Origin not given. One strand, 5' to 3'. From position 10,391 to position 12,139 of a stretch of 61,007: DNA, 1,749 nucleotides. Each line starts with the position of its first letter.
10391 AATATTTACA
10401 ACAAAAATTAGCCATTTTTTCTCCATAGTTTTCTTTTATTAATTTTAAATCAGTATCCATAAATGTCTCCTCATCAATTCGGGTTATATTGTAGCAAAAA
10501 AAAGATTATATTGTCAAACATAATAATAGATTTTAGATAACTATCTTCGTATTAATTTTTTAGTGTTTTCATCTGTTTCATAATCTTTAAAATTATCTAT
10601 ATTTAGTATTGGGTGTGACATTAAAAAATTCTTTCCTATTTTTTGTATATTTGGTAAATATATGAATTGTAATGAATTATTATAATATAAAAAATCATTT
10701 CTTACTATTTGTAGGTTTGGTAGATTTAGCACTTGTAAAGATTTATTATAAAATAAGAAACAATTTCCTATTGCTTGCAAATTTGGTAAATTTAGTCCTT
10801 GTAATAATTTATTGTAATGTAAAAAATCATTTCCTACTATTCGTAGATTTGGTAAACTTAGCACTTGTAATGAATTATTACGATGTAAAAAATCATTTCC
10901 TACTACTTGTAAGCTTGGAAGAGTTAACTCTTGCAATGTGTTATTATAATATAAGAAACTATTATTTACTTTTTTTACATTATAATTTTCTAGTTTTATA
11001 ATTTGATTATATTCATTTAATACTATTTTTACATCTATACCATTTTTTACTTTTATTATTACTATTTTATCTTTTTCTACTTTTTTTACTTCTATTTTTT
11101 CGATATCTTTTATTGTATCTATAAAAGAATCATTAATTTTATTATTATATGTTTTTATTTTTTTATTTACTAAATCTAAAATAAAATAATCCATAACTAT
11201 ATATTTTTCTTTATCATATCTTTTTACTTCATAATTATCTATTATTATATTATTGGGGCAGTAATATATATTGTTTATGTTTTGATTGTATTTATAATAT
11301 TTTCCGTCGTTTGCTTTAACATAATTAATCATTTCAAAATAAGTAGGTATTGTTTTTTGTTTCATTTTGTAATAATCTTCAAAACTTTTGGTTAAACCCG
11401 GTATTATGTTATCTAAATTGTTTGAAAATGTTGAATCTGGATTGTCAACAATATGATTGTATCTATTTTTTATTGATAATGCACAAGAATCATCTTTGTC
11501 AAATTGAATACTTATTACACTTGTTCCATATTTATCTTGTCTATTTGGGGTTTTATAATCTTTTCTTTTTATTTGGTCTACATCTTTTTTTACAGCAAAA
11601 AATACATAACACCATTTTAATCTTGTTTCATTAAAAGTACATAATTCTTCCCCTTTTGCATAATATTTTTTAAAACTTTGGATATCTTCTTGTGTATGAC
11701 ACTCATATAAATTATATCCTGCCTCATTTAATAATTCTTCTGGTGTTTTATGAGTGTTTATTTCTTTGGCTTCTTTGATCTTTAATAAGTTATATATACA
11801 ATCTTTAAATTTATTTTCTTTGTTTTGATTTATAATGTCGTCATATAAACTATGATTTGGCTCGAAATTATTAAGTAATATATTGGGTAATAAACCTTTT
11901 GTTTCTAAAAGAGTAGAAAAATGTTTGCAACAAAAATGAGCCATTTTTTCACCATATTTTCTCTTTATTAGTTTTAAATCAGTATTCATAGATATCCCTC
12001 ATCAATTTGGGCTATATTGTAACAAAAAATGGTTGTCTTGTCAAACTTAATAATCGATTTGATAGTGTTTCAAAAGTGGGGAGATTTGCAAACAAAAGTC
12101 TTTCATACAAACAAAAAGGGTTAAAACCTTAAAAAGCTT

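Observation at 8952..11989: Tandem cytoplasmic unknown-domain + variable-LRR proteins: candidate intracellular receptor or effector system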

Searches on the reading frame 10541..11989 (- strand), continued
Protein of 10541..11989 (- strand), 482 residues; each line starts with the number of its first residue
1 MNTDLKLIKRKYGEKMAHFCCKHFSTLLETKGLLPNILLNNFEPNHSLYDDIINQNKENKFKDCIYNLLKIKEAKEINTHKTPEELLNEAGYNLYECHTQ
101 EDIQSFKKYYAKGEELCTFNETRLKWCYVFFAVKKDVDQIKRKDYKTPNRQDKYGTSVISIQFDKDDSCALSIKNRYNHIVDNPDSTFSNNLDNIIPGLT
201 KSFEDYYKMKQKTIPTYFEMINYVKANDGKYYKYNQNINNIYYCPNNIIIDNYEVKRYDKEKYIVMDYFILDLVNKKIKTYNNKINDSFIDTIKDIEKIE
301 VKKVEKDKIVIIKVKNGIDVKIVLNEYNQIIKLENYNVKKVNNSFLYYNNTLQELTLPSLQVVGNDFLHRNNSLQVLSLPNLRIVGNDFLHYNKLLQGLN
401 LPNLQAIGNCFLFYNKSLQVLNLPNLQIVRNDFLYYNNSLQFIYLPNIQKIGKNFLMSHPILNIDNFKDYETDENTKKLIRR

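Call 33: search_protein_families(library=pfam, proteins=[P0058, P0099, P0072, P0024, P0017], max_evalue=1)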
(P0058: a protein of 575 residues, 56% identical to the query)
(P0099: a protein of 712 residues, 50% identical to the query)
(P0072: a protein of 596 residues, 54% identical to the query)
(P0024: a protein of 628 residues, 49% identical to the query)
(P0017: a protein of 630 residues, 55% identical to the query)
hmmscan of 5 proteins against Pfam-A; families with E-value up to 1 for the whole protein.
P0058 (575 aa): 4 families
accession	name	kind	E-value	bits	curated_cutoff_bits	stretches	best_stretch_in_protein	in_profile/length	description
PF13306.12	LRR_5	-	8.1e-14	52.1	27.7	3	339-442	5-110/127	BspA type Leucine rich repeat region (6 copies)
PF17840.6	Tugs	-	3.1e-13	50.1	27.7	0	387-401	28-42/47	Tethering Ubl4a to BAGS domain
PF05207.18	Zn_ribbon_CSL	-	0.0027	17.8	29.2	0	533-559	22-46/55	CSL zinc finger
PF25454.1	zf-C3HC4_IRF-2BP1_2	-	0.58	10.9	26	0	489-512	29-52/72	IRF-2BP1/2 C3HC4 zinc finger domain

P0099 (712 aa): 6 families
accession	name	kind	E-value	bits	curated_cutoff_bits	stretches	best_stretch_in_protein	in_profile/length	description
PF13306.12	LRR_5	-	3.4e-33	114.7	27.7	3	499-614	8-126/127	BspA type Leucine rich repeat region (6 copies)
PF25013.1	LRR_Zer-1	-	3.4e-08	34.2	27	1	431-497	3-71/137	Zer-1-like, Leucine-rich repeats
PF15819.10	Fibin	-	2.8e-07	30.9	27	0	577-597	102-122/190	Fin bud initiation factor homologue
PF14696.12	Glyoxalase_5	-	2.5e-06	28.1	27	0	580-609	93-122/139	Hydroxyphenylpyruvate dioxygenase, HPPD, N-terminal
PF01030.30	Recep_L_domain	-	0.0068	17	21.8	0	341-427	10-86/112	Receptor L domain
PF23622.1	LRR_At1g61320_AtMIF1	-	0.047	13.5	26.9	0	391-470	69-149/384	At1g61320/AtMIF1, LRR domain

P0072 (596 aa): 4 families
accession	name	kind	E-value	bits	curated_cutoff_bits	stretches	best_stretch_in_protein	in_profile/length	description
PF13306.12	LRR_5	-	7.5e-37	126.5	27.7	3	473-580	1-109/127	BspA type Leucine rich repeat region (6 copies)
PF14213.11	DUF4325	-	3e-07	30.5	23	0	357-372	21-36/64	STAS-like domain of unknown function (DUF4325)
PF25013.1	LRR_Zer-1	-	0.0098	16.5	27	0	480-522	4-46/137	Zer-1-like, Leucine-rich repeats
PF20628.3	Dyp_perox_C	-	0.17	12.1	20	0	540-587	95-139/166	Dyp-type peroxidase, C-terminal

P0024 (628 aa): 5 families
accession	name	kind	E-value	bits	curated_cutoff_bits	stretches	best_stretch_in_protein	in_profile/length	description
PF13306.12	LRR_5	-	5.2e-28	97.9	27.7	3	387-508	3-126/127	BspA type Leucine rich repeat region (6 copies)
PF15819.10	Fibin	-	1.7e-05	25.1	27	0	383-430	102-148/190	Fin bud initiation factor homologue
PF25013.1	LRR_Zer-1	-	5.3e-05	23.8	27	0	528-578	8-60/137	Zer-1-like, Leucine-rich repeats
PF08655.15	DASH_Ask1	-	0.002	18.4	20.7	0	538-564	12-38/64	DASH complex subunit Ask1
PF11380.13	Stealth_CR2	-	0.18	12.5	39.4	0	416-439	62-85/108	Stealth protein CR2, conserved region 2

P0017 (630 aa): 3 families
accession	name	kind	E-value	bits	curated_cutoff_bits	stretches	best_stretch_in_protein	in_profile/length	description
PF13306.12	LRR_5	-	1.5e-13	51.2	27.7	3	515-621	7-113/127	BspA type Leucine rich repeat region (6 copies)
PF17840.6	Tugs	-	1.6e-06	28.6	27.7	0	540-556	27-43/47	Tethering Ubl4a to BAGS domain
PF01821.23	ANATO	-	0.15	13.4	21.4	0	517-541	13-35/36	Anaphylotoxin-like domain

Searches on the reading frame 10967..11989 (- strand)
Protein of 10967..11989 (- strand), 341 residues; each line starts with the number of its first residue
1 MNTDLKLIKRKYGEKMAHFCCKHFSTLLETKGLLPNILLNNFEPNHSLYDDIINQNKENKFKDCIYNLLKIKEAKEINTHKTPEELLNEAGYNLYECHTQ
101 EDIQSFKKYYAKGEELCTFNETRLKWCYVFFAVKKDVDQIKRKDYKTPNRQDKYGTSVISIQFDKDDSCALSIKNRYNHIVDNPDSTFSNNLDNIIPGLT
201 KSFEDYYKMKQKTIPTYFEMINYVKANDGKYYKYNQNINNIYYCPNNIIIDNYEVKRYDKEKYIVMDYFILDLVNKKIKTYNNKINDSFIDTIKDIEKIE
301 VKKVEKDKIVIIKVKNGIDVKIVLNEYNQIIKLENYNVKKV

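Call 19: search_protein_representatives(protein=window:10967-11989:-)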
Query: 341 residues. Proteins with E-value up to 0.001 (for the whole library): 1175; up to 1e-10: 993; up to 1e-30: 648. The best 150 are listed.
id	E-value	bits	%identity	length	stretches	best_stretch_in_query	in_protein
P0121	1.3e-115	402.6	57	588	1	1-341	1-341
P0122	2.4e-111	388.6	59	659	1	16-339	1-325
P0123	2.6e-111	388.5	57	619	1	1-341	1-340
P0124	1.6e-110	385.9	58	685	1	4-340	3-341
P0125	1.3e-109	382.9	59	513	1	1-338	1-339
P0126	6.6e-109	380.6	50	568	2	1-340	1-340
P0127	4.7e-108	377.7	56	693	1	4-337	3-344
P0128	5.5e-108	377.5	57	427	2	1-272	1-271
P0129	9.3e-107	373.5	54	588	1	1-336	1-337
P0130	2.3e-106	372.2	56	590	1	2-339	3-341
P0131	2.6e-105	368.7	55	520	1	1-334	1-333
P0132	1.7e-104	366.1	56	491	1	3-339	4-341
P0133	1.9e-104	365.9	57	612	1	2-340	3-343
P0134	3.1e-104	365.2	54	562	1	1-337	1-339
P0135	3.7e-104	364.9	57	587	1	3-339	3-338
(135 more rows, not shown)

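Call 46: search_dna_similar(query=window:10967-11989:-, collection=phages, mode=protein, max_evalue=1)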
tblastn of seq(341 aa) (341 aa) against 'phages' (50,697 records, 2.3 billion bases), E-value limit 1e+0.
No match.

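Call 47: search_dna_similar(query=window:10967-11989:-, collection=plasmids, mode=protein, max_evalue=1)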
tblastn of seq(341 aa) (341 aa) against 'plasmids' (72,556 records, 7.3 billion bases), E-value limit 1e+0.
No match.

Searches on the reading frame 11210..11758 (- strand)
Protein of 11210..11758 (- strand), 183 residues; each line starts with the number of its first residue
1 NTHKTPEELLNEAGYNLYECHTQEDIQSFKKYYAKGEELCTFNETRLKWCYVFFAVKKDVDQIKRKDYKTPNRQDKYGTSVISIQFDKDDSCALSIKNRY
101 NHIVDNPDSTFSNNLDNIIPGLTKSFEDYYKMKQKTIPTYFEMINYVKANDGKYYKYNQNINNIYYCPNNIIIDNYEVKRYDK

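Call 98: search_solved_structures(query=A4, max_evalue=10, show_alignments=2)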
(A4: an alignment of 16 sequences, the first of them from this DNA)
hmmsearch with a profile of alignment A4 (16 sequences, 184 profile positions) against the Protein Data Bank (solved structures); distinct sequences matched with E-value up to 10: 6.
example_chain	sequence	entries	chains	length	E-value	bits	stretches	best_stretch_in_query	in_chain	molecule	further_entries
8xi2_d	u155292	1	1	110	0.07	15.8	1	71-138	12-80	Small nuclear ribonucleoprotein Sm D2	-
9y6u_IA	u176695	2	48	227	0.22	14.2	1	99-162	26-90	Gp77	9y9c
2pso_A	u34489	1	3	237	1.1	11.9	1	96-132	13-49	StAR-related lipid transfer protein 13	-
8ht3_A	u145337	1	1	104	1.7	11.3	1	92-121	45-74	New Antigen Receptor variable domain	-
1wh3_A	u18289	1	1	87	2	11.1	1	106-151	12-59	59 kDa 2'-5'-oligoadenylate synthetase like protein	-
9yg4_B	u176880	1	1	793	2.8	10.6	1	62-176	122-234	Intermembrane lipid transfer protein VPS13A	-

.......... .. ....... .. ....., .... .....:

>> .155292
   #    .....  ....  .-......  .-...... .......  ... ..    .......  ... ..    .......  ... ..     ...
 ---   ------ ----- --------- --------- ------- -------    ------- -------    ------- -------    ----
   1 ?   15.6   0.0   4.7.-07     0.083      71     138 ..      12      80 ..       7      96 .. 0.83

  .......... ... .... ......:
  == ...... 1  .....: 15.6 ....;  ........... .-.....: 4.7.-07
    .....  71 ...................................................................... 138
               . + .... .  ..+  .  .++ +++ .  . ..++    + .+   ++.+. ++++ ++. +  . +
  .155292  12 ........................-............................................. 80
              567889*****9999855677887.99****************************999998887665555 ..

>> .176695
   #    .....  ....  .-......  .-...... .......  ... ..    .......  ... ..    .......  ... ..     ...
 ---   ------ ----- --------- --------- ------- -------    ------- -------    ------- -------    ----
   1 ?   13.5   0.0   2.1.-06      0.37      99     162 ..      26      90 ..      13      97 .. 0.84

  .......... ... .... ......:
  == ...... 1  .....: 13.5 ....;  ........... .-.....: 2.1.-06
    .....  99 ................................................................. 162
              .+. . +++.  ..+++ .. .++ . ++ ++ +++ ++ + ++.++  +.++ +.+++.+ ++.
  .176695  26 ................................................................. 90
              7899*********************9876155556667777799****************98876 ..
